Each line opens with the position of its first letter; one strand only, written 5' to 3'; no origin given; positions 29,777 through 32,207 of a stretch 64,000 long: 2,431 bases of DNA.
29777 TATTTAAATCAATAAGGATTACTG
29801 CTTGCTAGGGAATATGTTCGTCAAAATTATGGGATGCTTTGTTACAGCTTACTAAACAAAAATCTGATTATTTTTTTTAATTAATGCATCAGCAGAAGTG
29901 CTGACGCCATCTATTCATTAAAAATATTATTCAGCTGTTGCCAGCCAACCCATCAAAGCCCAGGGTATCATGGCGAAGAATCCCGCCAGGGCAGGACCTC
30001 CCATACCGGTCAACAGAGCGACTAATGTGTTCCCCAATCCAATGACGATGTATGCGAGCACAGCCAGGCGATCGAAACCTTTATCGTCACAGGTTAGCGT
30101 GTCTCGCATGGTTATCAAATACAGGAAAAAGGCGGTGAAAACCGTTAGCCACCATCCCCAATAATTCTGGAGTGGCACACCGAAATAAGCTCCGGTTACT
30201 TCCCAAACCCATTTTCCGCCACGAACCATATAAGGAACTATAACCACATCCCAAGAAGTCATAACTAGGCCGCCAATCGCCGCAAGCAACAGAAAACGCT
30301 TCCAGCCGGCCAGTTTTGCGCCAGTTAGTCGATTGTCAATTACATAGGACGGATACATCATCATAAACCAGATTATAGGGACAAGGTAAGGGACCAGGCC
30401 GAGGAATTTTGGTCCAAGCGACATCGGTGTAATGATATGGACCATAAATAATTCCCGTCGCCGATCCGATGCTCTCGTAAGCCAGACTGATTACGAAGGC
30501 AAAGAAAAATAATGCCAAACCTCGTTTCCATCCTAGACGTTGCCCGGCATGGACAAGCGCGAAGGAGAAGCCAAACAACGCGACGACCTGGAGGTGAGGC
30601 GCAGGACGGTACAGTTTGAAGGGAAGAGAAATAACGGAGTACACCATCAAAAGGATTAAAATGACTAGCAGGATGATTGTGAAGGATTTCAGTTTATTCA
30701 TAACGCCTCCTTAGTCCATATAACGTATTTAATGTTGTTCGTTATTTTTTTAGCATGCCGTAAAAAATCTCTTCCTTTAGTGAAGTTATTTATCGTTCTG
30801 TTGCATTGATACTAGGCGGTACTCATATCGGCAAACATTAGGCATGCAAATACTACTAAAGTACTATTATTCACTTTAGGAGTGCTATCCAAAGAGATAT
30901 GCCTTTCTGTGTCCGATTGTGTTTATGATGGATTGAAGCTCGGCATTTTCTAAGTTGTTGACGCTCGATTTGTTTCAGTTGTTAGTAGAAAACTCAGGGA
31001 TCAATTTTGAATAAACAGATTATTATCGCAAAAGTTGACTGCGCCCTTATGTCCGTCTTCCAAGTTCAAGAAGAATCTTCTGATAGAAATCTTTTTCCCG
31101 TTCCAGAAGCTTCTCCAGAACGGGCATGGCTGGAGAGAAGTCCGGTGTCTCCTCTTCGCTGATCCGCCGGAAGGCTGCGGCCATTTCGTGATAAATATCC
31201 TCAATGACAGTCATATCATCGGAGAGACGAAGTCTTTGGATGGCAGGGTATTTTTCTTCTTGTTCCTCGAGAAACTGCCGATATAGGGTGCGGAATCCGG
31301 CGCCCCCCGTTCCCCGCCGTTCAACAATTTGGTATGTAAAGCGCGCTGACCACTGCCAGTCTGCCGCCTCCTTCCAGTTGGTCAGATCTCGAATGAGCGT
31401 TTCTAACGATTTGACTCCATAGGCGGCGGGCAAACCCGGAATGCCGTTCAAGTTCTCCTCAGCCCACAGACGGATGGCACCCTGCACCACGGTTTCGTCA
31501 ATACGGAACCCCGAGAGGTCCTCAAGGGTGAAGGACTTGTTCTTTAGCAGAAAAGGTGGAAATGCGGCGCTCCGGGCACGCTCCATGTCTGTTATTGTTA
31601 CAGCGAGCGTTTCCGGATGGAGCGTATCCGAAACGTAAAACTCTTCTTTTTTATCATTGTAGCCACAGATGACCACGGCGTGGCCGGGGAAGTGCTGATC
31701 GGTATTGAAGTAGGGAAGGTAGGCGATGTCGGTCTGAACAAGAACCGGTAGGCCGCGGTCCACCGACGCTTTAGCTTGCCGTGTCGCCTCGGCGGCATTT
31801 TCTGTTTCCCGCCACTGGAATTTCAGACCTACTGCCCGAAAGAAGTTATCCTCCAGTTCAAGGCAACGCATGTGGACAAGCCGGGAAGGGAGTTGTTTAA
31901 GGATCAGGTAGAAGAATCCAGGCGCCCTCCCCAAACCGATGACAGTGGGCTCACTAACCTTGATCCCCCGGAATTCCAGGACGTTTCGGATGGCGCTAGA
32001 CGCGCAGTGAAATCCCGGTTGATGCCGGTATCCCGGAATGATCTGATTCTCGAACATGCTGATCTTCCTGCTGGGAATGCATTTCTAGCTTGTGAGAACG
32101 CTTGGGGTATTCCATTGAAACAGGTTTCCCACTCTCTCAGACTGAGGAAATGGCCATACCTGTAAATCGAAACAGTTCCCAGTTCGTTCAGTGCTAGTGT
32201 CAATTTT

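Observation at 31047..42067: Candidate uncharacterised anaerobic catabolic locus built around the fused GRE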

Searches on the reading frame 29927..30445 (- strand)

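Call 3: search_protein_families(library=pfam, proteins=[window:29927-30445:-], max_evalue=0.01)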
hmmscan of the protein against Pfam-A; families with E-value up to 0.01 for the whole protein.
window:29927-30445:- (172 aa): 1 family
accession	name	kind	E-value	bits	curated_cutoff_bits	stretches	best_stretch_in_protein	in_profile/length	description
PF04240.17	Caroten_synth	-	1e-25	91.4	25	1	9-160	59-207/209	Carotenoid biosynthesis protein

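Call 4: search_protein_families(library=ncbifam, proteins=[window:29927-30445:-], max_evalue=0.01)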
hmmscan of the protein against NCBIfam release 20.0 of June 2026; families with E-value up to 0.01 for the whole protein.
window:29927-30445:- (172 aa): 3 families
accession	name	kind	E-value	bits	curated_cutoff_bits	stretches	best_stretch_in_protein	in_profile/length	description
TIGR03460.1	crt_membr_arch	equivalog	1.4e-21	77.5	154.7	1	9-164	96-242/248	bisanhydrobacterioruberin hydratase CruF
NF045693.1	GCarotHydoxCruF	equivalog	3.3e-14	52.9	400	1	10-104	113-213/310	gamma-carotene 1'-hydroxylase CruF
NF041333.1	CruF_Halo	equivalog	1.7e-10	40.8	300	1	8-107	106-202/268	bisanhydrobacterioruberin hydratase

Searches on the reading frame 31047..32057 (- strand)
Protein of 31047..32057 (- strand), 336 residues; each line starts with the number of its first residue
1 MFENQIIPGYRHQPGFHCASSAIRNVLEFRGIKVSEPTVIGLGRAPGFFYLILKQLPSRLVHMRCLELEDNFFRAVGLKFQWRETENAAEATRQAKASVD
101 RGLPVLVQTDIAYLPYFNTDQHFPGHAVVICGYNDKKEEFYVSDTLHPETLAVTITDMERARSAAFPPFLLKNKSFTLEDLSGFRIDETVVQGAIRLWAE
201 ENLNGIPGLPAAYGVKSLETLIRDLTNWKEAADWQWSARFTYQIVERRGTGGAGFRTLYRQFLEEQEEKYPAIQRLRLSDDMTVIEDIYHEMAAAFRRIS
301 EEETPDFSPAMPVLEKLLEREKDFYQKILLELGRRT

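Call 3: search_protein_families(library=pfam, proteins=[window:31047-32057:-], max_evalue=0.01)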
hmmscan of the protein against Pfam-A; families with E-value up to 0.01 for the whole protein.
window:31047-32057:- (336 aa): 4 families
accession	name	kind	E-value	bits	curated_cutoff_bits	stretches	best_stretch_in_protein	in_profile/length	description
PF14399.12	BtrH_N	-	1.2e-35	123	29.7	1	17-145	1-134/134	Butirosin biosynthesis protein H, N-terminal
PF16169.10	DUF4872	-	1.6e-29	103.4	28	1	157-327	2-172/173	Domain of unknown function (DUF4872)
PF13529.12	Peptidase_C39_2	-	1.7e-08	35.5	24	1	80-145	77-142/143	Peptidase_C39 like family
PF09778.15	Guanylate_cyc_2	-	9.7e-05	22.3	28.1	1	117-164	154-202/212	Guanylylate cyclase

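Call 4: search_protein_families(library=ncbifam, proteins=[window:31047-32057:-], max_evalue=0.01)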
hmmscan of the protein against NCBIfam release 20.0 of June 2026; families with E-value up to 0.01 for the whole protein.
window:31047-32057:- (336 aa): 1 family
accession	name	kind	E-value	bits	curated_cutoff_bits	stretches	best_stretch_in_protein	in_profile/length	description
NF053550.1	DarH_acyl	equivalog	4.9e-37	127.8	300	1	10-328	2-324/325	BtrH-related acyltransferase DarH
